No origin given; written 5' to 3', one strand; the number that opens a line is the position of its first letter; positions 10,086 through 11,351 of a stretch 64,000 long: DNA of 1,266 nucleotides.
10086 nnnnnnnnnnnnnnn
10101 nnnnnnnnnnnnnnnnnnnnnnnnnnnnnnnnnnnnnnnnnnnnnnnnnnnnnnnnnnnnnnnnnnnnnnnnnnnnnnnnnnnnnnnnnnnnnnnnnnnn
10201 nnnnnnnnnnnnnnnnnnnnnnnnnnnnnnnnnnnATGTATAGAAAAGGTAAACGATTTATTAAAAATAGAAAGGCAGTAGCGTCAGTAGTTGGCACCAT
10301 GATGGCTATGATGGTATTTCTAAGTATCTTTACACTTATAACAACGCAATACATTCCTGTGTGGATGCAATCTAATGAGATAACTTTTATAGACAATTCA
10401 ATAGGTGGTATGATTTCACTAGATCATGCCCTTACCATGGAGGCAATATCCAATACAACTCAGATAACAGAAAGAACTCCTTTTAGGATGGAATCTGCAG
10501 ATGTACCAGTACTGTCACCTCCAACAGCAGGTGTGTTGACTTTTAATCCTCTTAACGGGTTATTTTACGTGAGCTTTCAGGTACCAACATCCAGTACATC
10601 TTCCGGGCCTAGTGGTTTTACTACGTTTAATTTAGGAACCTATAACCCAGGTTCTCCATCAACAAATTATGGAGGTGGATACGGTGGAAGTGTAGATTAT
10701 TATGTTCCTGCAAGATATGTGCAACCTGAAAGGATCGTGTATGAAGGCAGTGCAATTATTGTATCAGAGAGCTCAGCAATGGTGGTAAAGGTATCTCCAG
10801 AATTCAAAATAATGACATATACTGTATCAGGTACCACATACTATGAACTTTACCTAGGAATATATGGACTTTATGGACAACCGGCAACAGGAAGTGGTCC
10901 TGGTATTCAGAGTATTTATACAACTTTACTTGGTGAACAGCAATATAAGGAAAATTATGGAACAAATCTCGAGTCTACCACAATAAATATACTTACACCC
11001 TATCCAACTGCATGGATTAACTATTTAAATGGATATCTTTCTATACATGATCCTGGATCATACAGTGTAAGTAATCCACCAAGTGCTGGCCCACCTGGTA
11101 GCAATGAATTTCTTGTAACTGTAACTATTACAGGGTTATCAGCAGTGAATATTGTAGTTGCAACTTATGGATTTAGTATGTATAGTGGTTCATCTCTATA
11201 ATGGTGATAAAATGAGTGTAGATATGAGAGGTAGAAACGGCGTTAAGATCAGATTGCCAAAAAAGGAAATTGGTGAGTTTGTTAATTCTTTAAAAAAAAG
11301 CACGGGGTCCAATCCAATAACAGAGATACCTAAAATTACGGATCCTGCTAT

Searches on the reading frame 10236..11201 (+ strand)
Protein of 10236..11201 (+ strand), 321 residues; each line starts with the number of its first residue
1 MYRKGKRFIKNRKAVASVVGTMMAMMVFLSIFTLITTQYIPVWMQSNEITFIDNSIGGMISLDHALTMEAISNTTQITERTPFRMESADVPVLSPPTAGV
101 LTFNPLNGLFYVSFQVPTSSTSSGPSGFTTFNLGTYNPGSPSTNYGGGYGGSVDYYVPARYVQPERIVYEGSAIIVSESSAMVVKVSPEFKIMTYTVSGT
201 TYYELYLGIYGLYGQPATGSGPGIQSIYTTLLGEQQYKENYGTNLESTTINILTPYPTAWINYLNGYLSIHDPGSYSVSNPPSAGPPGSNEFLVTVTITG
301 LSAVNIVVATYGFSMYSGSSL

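Call 32: find_encoding_contigs(protein=window:10236-11201:+, flank=4000, max_places=6)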
Protein window:10236-11201:+ (321 aa): 23 contigs read that carry it; 6 places shown.
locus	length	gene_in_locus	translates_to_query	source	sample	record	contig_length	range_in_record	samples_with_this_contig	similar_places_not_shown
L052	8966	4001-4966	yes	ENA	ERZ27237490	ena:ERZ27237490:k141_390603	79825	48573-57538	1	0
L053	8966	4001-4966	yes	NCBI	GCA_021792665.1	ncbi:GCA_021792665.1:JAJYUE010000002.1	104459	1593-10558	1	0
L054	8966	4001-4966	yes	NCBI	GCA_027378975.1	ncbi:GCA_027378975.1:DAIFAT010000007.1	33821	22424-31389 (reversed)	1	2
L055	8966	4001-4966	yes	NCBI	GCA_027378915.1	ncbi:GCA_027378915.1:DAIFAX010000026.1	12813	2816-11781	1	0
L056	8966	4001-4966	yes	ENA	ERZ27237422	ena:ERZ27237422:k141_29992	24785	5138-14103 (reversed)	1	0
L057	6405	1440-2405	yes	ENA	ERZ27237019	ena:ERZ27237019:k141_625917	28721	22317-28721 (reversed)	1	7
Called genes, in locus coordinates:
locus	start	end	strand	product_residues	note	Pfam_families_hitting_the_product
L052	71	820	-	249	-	PF01061:ABC2_membrane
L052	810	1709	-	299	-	PF02463:SMC_N (faint), PF13175:AAA_15 (faint), PF00005:ABC_tran, PF13304:AAA_21 (weak)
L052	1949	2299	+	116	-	PF01883:FeS_assembly_P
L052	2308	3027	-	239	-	PF00970:FAD_binding_6, PF00175:NAD_binding_1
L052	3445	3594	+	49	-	-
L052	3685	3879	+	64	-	-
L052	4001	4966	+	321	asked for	-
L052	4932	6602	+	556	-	PF00437:T2SSE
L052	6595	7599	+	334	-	PF00482:T2SSF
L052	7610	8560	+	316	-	PF00482:T2SSF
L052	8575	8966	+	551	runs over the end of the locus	PF00437:T2SSE, PF27713:UCP018868 (faint)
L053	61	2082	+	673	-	PF00083:Sugar_tr, PF07690:MFS_1, PF01865:PhoU_div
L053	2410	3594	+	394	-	PF01385:OrfB_IS605, PF07282:Cas12f1-like_TNB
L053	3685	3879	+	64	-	-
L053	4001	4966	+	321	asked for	-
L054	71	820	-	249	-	PF01061:ABC2_membrane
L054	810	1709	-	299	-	PF02463:SMC_N (faint), PF13175:AAA_15 (faint), PF00005:ABC_tran, PF13304:AAA_21 (weak)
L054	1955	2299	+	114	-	PF01883:FeS_assembly_P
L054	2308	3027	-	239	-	PF00970:FAD_binding_6, PF00175:NAD_binding_1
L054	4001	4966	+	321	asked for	-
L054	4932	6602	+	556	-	PF00437:T2SSE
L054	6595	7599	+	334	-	PF00482:T2SSF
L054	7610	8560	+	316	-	PF00482:T2SSF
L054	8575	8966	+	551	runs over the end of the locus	PF00437:T2SSE, PF27713:UCP018868 (faint)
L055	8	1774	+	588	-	PF04068:Fer4_RLI, PF00037:Fer4 (weak), PF00931:NB-ARC (faint), PF02463:SMC_N, PF13476:AAA_23 (faint), PF00005:ABC_tran, PF13304:AAA_21 (faint), PF00005:ABC_tran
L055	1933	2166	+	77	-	-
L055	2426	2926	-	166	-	PF09824:ArsR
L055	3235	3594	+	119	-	PF07282:Cas12f1-like_TNB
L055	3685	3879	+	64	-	-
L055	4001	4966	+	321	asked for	-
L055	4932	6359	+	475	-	PF00437:T2SSE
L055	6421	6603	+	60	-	PF23989:PilB3_C (weak)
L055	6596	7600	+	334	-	PF00482:T2SSF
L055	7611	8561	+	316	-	PF00482:T2SSF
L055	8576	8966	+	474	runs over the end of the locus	?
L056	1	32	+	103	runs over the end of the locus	PF07282:Cas12f1-like_TNB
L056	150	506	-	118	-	PF03259:Robl_LC7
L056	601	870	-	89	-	-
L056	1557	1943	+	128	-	PF21485:IF5A-like_N, PF08207:EFP_N (weak), PF01287:eIF-5a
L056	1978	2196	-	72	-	-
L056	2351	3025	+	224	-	PF12323:HTH_OrfB_IS605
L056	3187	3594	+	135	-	PF07282:Cas12f1-like_TNB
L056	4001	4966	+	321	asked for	-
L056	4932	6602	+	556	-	PF00437:T2SSE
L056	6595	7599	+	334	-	PF00482:T2SSF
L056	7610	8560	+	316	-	PF00482:T2SSF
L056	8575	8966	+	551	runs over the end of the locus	PF00437:T2SSE, PF27713:UCP018868 (faint)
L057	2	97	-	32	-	?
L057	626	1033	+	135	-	PF07282:Cas12f1-like_TNB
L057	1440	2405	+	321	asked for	-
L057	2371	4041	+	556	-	PF00437:T2SSE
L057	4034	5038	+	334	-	PF00482:T2SSF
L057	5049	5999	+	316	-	PF00482:T2SSF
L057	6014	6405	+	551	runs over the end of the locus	PF00437:T2SSE, PF27713:UCP018868 (faint)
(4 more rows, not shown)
